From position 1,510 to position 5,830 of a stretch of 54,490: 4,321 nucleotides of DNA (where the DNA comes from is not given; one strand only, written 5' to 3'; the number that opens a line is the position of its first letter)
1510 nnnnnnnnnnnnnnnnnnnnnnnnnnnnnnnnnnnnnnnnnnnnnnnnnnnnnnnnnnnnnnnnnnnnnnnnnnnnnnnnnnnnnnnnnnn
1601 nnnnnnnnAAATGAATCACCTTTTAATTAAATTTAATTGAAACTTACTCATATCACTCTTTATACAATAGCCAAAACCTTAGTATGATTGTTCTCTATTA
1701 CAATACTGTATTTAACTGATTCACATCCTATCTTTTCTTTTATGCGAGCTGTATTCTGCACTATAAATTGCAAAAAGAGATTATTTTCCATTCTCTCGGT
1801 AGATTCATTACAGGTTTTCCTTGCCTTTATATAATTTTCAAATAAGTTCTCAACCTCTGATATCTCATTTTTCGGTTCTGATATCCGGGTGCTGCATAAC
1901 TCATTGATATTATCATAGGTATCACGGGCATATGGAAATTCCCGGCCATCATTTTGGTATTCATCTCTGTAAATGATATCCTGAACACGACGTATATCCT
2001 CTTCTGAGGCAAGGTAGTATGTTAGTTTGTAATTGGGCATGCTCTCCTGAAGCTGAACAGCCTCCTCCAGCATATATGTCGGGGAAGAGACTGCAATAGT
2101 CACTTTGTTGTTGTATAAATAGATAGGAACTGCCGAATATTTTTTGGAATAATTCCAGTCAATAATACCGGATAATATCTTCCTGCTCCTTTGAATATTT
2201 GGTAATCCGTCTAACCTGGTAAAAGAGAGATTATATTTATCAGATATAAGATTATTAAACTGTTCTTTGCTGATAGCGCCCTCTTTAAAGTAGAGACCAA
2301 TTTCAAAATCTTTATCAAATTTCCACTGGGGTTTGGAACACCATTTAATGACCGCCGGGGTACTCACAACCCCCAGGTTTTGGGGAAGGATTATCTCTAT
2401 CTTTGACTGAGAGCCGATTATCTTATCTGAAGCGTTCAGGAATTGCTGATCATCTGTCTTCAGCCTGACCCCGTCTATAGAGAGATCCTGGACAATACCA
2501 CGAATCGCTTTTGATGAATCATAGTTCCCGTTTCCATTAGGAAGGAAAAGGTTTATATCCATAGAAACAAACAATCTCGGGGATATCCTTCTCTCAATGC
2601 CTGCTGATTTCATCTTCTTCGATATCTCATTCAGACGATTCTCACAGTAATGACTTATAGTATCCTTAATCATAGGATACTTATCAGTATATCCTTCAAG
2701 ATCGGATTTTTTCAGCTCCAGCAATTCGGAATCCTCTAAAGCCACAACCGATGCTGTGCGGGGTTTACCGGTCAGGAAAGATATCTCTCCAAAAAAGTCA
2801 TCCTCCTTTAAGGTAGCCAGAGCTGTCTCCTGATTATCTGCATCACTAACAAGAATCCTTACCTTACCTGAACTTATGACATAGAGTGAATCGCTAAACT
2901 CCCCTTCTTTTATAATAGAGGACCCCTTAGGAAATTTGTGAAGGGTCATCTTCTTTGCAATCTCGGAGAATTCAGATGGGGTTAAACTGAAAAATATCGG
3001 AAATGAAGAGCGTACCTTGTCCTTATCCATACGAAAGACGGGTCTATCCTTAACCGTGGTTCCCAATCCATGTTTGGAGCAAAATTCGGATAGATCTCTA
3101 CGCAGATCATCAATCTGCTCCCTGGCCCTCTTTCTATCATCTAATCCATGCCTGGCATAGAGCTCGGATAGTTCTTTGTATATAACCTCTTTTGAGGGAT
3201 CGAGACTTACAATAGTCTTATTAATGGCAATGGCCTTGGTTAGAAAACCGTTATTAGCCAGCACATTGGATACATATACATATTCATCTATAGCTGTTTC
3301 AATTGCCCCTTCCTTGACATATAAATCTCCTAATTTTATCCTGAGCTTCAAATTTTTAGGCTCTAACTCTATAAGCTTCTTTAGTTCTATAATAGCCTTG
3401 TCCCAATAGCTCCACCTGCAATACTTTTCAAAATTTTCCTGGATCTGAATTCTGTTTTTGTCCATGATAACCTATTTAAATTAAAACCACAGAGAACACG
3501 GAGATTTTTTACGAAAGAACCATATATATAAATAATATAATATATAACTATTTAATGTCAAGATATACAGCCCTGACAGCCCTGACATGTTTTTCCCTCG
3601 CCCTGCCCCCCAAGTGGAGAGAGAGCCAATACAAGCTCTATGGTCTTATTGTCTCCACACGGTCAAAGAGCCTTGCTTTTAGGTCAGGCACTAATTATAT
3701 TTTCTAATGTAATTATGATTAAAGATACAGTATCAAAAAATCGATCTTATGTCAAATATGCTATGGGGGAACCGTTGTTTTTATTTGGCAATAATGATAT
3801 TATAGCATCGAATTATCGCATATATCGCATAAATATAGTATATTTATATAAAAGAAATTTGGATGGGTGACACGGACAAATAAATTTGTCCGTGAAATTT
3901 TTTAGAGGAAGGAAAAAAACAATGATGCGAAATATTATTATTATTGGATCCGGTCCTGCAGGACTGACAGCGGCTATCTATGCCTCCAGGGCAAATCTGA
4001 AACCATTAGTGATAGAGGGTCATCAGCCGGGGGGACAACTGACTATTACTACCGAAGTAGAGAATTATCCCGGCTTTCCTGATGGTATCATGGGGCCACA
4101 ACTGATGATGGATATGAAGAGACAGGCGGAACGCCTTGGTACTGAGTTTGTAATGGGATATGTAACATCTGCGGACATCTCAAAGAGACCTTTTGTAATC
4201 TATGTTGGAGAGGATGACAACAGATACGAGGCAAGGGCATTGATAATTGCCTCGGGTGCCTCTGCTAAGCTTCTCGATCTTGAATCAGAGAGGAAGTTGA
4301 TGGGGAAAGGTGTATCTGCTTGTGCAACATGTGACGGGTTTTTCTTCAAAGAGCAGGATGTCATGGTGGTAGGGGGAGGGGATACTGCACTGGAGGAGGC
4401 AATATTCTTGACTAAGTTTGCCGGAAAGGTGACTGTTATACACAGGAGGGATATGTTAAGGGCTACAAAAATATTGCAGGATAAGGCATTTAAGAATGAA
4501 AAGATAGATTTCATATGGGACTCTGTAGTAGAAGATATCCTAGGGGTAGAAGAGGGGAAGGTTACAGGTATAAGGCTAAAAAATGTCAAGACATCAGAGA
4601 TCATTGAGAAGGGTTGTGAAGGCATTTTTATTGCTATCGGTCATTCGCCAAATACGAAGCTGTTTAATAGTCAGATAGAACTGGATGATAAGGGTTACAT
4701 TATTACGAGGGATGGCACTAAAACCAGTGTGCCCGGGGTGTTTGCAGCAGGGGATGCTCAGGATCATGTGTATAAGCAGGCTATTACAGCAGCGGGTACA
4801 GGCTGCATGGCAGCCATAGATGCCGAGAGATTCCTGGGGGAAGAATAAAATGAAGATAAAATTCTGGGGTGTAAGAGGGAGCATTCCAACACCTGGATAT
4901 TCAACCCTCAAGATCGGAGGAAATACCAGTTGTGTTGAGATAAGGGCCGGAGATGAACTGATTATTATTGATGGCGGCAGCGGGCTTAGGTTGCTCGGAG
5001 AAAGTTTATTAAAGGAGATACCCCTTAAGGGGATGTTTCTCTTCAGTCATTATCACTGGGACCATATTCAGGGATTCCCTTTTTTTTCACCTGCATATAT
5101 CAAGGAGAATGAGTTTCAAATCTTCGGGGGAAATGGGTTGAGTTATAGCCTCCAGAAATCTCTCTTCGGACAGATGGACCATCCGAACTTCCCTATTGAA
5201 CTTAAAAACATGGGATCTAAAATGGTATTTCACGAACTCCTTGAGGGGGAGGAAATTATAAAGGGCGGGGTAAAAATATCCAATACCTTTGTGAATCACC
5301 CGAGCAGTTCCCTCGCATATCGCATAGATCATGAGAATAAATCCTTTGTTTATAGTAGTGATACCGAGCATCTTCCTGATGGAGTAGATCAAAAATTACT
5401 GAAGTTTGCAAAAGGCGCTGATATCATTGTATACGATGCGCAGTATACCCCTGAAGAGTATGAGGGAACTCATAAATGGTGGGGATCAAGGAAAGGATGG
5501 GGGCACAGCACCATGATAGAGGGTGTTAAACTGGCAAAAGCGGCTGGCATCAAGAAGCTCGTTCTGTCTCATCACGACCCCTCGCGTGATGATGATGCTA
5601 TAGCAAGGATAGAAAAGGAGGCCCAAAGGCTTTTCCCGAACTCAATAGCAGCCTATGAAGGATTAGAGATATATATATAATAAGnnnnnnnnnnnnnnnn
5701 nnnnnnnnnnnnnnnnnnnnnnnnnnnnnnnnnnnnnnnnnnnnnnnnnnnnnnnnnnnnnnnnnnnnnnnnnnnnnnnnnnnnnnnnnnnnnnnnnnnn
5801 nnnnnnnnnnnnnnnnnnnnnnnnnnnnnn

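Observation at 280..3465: One protein combining TPR, cNMP-binding, PilZ and a PilB-N-like domain, paired with an extended MinD/FlhG-type ATPase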

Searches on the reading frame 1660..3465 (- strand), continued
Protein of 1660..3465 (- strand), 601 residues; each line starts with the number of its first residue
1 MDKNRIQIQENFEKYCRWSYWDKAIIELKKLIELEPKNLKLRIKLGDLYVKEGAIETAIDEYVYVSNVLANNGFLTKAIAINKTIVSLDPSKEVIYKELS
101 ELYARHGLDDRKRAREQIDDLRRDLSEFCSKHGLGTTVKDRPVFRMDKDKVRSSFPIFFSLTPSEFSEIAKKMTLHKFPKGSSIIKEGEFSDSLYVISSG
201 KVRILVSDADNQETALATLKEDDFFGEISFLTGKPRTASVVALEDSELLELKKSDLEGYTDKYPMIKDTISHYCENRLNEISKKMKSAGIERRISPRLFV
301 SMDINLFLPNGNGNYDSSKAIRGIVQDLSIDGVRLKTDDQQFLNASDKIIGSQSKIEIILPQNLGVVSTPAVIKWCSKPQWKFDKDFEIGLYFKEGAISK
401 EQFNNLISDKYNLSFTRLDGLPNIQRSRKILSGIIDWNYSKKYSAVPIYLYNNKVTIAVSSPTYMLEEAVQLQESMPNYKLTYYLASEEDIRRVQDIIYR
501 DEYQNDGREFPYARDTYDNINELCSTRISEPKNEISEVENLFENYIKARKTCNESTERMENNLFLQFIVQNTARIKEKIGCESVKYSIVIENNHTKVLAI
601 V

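Call 81: find_related_loci(query=A2, collection=metagenome_contigs, flank=10000)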
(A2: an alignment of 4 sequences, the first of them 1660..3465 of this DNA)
Query A2 (601 aa) in metagenome_contigs; peptide patterns used: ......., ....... (x = any residue, [..] = any of these).
600 stretches matched a pattern (row limit reached: there are more); 2 encode a relative of the query (tblastn E <= 1e-3); 2 distinct loci.
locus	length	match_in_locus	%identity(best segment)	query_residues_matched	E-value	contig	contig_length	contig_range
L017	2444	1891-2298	26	147-282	8e-15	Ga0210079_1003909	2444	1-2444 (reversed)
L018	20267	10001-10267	27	161-249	7e-6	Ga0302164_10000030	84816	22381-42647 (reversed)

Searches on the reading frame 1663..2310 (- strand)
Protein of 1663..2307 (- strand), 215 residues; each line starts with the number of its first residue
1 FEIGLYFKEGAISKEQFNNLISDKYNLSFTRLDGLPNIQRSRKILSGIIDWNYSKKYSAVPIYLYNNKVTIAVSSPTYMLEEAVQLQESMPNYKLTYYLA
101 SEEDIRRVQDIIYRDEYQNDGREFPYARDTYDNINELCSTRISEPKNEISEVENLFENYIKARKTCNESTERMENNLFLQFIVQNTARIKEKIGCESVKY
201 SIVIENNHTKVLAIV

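Call 15: find_homologous_proteins(query=window:1663-2307:-, max_evalue=0.001)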
Query seq(215 aa): 80 candidates shared short words with the query, none scored E <= 0.001.

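Call 64: predict_structure(alignment_id=A3)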
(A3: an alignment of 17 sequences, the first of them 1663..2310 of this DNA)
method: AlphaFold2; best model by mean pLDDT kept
length: 216 residues; sequences in the alignment: 17
mean_pLDDT: 81.6   pTM: 0.50
mean pLDDT of the five models: 81.6, 81.1, 80.6, 80.3, 79.2
residues with pLDDT >= 90: 86; 70-90: 91; 50-70: 19; < 50: 20
segments of 3 or more residues with pLDDT < 50: 1-5, 120-134
pLDDT, mean of each block of 10 residues (from residue 1): 49 76 89 72 84 91 90 91 86 91 91 70 37 65 93 94 92 87 91 85 89 82
secondary structure, 60 per line:
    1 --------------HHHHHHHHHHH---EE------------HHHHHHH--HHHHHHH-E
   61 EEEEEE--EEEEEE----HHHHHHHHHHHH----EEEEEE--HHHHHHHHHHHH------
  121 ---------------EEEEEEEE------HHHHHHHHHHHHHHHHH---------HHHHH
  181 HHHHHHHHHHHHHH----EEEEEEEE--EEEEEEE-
elements in order: H15-25 H43-49 H52-58 E60-66 E69-74 H79-90 E95-100 H103-114 E136-143 H150-166 H176-194 E199-206 E209-215

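Call 67: fold_search(model_id=the predicted structure, library=pdb)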
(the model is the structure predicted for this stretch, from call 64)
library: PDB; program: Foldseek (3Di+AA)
matches with E <= 10: 277; with E <= 0.001: 8
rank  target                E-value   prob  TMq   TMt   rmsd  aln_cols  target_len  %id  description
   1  8pkz_MODEL_1_A        2.8e-04  1.00  0.35  0.49   3.6       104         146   21  NMR solution structure of PilF-GSPIIB in the c-di-GMP bound state (released 2024-07-10)
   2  8pdk_A                3.0e-04  1.00  0.35  0.52   4.4       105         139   20  X-ray structure of the Thermus thermophilus PilF-GSPIIB domain in the c-di-GMP bound state (released 2024-06-26)
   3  8pfa_A                3.6e-04  1.00  0.37  0.55   3.7       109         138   19  X-ray structure of the Thermus thermophilus K167R mutant of the PilF-GSPIIB domain in the c-di-GMP bound state (released 2024-06-26)
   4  9gl5_A                4.6e-04  1.00  0.36  0.53   3.8       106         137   19  X-ray structure of the Thermus thermophilus Q190E mutant of the PilF-GSPIIB domain in the c-di-GMP bound state (released 2025-06-25)
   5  5htl_B                5.8e-04  1.00  0.36  0.53   4.5       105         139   18  Structure of MshE with cdg (released 2016-10-05)
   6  9glg_A                7.0e-04  1.00  0.36  0.53   3.7       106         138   19  X-ray structure of the Thermus thermophilus Q218E mutant of the PilF-GSPIIB domain in the c-di-GMP bound state (released 2025-06-25)
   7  5htl_A                8.9e-04  1.00  0.36  0.52   4.1       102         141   18  Structure of MshE with cdg (released 2016-10-05)
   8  8pe0_A                9.4e-04  1.00  0.36  0.52   3.7       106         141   19  X-ray structure of the Thermus thermophilus K167L mutant of the PilF-GSPIIB domain in the c-di-GMP bound state (released 2024-06-26)
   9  8pfa_B                1.0e-03  1.00  0.36  0.53   3.8       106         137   19  X-ray structure of the Thermus thermophilus K167R mutant of the PilF-GSPIIB domain in the c-di-GMP bound state (released 2024-06-26)
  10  9glg_B                1.3e-03  1.00  0.35  0.52   3.8       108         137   21  X-ray structure of the Thermus thermophilus Q218E mutant of the PilF-GSPIIB domain in the c-di-GMP bound state (released 2025-06-25)
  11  6ejf_G                1.7e-03  1.00  0.33  0.46   4.8       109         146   14  Thermus thermophilus PilF ATPase (apoprotein form) (released 2018-08-01)
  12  8pdk_B                2.2e-03  1.00  0.36  0.53   3.9       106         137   19  X-ray structure of the Thermus thermophilus PilF-GSPIIB domain in the c-di-GMP bound state (released 2024-06-26)
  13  9g1w_MODEL_1_A        3.0e-03  1.00  0.35  0.47   6.4       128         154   14  NMR solution structure of the Thermus thermophilus PilF-GSPIIA domain (released 2025-05-21)
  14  7lkm_A                6.1e-03  1.00  0.35  0.49   5.0       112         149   14  The PilB(N-terminal_P70S mutant)-PilZ complex of the Type IV pilus from Xanthomonas citri (released 2021-08-11)
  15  7lko_A                2.0e-02  1.00  0.34  0.48   5.3       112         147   15  The PilB(N-terminal)-PilZ complex of the Type IV pilus from Xanthomonas citri (2.9 A) (released 2021-08-11)
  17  6ejf_J                2.9e-02  0.99  0.32  0.45   4.3       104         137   16  Thermus thermophilus PilF ATPase (apoprotein form) (released 2018-08-01)
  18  7lkm_B                5.0e-02  1.00  0.35  0.49   4.5       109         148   15  The PilB(N-terminal_P70S mutant)-PilZ complex of the Type IV pilus from Xanthomonas citri (released 2021-08-11)
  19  2d27                  5.7e-02  0.98  0.30  0.42   5.8       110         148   12  Structure of the N-terminal domain of XpsE (crystal form I4122) (released 2005-09-20)
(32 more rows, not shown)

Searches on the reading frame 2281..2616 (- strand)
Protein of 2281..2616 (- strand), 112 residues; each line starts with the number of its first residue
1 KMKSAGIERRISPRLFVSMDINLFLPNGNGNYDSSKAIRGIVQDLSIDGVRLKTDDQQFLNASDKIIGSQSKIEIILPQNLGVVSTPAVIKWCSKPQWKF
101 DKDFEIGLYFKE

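Call 70: search_solved_structures(query=A4, max_evalue=10, show_alignments=2)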
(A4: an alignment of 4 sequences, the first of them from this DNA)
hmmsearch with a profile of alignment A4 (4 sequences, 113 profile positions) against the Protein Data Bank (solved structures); distinct sequences matched with E-value up to 10: 3.
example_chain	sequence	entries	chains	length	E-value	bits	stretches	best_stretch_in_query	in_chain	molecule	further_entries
3cmv_A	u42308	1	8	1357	3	11.2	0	49-76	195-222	Protein recA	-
3cmt_A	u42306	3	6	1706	4.1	10.8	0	49-76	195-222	Protein recA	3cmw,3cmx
3cmu_A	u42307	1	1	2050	7.1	10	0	49-76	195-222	Protein recA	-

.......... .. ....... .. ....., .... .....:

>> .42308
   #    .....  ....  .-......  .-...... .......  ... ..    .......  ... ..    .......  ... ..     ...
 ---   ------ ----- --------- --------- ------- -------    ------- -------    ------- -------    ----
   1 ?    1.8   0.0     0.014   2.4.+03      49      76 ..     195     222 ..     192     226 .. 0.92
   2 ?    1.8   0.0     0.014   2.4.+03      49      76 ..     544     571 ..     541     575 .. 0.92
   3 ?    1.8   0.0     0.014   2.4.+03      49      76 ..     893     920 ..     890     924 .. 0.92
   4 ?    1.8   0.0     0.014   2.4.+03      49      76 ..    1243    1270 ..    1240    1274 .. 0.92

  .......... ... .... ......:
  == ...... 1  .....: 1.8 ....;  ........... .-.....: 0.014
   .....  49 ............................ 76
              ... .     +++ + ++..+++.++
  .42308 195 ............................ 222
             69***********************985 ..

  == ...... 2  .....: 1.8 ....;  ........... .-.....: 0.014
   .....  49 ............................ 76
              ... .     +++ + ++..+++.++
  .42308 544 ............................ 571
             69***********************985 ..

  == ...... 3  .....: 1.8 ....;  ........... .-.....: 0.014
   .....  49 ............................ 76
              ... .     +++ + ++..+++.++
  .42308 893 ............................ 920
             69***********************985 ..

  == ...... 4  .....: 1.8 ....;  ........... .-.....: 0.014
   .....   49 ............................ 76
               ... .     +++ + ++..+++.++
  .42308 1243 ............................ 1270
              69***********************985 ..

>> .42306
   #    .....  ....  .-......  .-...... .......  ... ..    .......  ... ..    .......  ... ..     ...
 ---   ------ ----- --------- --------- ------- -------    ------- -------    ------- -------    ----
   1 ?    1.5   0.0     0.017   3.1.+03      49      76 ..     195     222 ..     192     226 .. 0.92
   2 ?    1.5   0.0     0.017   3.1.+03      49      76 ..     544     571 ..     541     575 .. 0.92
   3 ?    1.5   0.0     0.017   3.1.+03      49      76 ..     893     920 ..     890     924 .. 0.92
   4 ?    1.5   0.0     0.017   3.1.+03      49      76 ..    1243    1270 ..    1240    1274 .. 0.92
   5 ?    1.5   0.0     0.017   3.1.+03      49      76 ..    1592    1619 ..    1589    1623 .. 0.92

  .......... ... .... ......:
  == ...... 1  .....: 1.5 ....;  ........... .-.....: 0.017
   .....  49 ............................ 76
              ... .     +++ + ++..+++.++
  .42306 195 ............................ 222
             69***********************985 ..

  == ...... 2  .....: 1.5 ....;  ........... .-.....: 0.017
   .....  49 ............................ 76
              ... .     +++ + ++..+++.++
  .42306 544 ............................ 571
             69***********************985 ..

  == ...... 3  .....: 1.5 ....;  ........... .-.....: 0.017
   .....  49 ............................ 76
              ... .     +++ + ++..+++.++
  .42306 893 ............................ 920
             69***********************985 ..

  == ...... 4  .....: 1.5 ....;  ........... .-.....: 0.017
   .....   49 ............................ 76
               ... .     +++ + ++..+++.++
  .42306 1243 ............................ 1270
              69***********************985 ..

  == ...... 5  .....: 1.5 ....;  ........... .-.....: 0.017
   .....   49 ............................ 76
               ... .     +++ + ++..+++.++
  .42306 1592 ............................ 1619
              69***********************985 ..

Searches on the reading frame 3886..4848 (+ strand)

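Call 22: search_protein_families(library=ncbifam, proteins=[window:3886-4848:+], max_evalue=0.00001)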
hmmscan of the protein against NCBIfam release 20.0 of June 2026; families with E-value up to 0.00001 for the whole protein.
window:3886-4848:+ (320 aa): 65 families (the best 25 are shown)
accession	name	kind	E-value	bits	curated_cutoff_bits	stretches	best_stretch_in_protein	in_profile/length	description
TIGR01292.1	TRX_reduct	equivalog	9.3e-125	415.4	343.45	1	16-317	2-300/300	thioredoxin-disulfide reductase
NF007614.0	PRK10262.1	equivalog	4.5e-101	338.2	644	1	15-317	7-314/321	thioredoxin-disulfide reductase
TIGR03143.1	AhpF_homolog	hypoth_equivalog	1.4e-82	278.1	687.65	1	15-318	5-309/555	putative alkyl hydroperoxide reductase F subunit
TIGR03140.1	AhpF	equivalog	2.9e-63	214.1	502.9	1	14-313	212-508/515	alkyl hydroperoxide reductase subunit F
TIGR01350.1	lipoamide_DH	equivalog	7.7e-24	84.2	408.8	1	106-310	120-326/461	dihydrolipoyl dehydrogenase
TIGR04018.1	Bthiol_YpdA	hypoth_equivalog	6e-19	68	339.9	1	97-292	95-289/316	YpdA family putative bacillithiol disulfide reductase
TIGR02053.1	MerA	equivalog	8.1e-19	67.9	454.45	1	105-313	119-328/465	mercury(II) reductase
TIGR01316.1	gltA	equivalog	2.1e-17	63.1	471.75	1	15-314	134-446/449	NADPH-dependent glutamate synthase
NF004945.0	PRK06292.2-3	equivalog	2.7e-17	62.8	494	1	110-292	124-305/457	dihydrolipoyl dehydrogenase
TIGR03385.1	CoA_CoA_reduc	equivalog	6e-17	61.6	578.8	1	17-295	2-286/439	CoA-disulfide reductase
NF004776.0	PRK06116.1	equivalog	2.5e-16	59.7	480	1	107-295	125-308/450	glutathione-disulfide reductase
NF005883.0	PRK07845.1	equivalog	4.7e-15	55.5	479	1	75-310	97-331/466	NAD(P)H-quinone dehydrogenase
NF009410.0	PRK12771.1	subfamily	8.1e-15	54.4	516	1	155-319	267-447/566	NAD(P)-binding protein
NF041853.1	hythiocyan_redase_MerA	equivalog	9.8e-15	54.3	650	1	111-292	117-295/440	hypothiocyanous acid reductase MerA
NF010037.0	PRK13512.1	equivalog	1.2e-14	54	394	1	117-298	107-285/438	CoA-disulfide reductase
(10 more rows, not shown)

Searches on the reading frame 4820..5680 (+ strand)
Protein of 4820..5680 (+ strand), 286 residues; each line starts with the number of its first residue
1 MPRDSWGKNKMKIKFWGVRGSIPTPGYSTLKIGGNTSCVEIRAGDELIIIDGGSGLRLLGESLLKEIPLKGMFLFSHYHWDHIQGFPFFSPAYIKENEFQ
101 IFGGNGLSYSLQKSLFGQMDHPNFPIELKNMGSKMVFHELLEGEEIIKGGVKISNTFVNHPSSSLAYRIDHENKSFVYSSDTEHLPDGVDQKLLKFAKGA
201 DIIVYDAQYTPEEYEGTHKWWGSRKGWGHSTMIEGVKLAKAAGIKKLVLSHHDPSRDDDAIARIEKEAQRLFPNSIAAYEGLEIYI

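Call 19: search_protein_families(library=pfam, proteins=[window:4820-5680:+], max_evalue=0.001)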
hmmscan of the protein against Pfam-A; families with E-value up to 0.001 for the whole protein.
window:4820-5680:+ (286 aa): 2 families
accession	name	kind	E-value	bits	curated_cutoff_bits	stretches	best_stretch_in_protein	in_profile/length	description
PF12706.13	Lactamase_B_2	-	3.9e-16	59.7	27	1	72-252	33-200/200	Beta-lactamase superfamily domain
PF00753.33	Lactamase_B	-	7.9e-07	29.6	22.7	1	34-184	4-152/196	Metallo-beta-lactamase superfamily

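Call 22: search_protein_families(library=ncbifam, proteins=[window:4820-5680:+], max_evalue=0.00001)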
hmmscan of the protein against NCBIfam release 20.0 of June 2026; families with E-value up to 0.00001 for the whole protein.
window:4820-5680:+ (286 aa): 8 families
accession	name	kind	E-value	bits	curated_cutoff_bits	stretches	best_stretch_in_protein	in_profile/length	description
TIGR02651.1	RNase_Z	equivalog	1e-21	77.3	292.95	2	174-284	202-300/302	ribonuclease Z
NF000801.0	PRK00055.1-3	equivalog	5.2e-21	75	252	2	173-285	204-302/307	ribonuclease Z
NF041851.1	cyc_nuc_deg_phdiest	equivalog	6.8e-14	51.8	400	1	11-263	1-232/253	cyclic nucleotide-degrading phosphodiesterase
NF000800.0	PRK00055.1-1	equivalog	5.1e-11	42.1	398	1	193-279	219-298/305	ribonuclease Z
NF002558.0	PRK02126.1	subfamily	3.4e-10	39.4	315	0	39-115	21-94/345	ribonuclease Z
TIGR03307.1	PhnP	equivalog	8.7e-08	31.8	272.25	0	35-86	36-83/249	phosphonate metabolism protein PhnP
NF041257.1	GntH_guanitoxin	equivalog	1.2e-07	31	333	1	8-215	10-224/374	guanitoxin biosynthesis MBL fold metallo-hydrolase GntH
TIGR02649.1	true_RNase_BN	exception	3.8e-07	29.4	563.7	0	193-279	218-297/304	ribonuclease BN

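Call 75: search_protein_families(library=padloc, proteins=[window:4820-5680:+], max_evalue=0.001)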
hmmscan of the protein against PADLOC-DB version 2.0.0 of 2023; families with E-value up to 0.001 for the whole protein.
window:4820-5680:+ (286 aa): 0 families
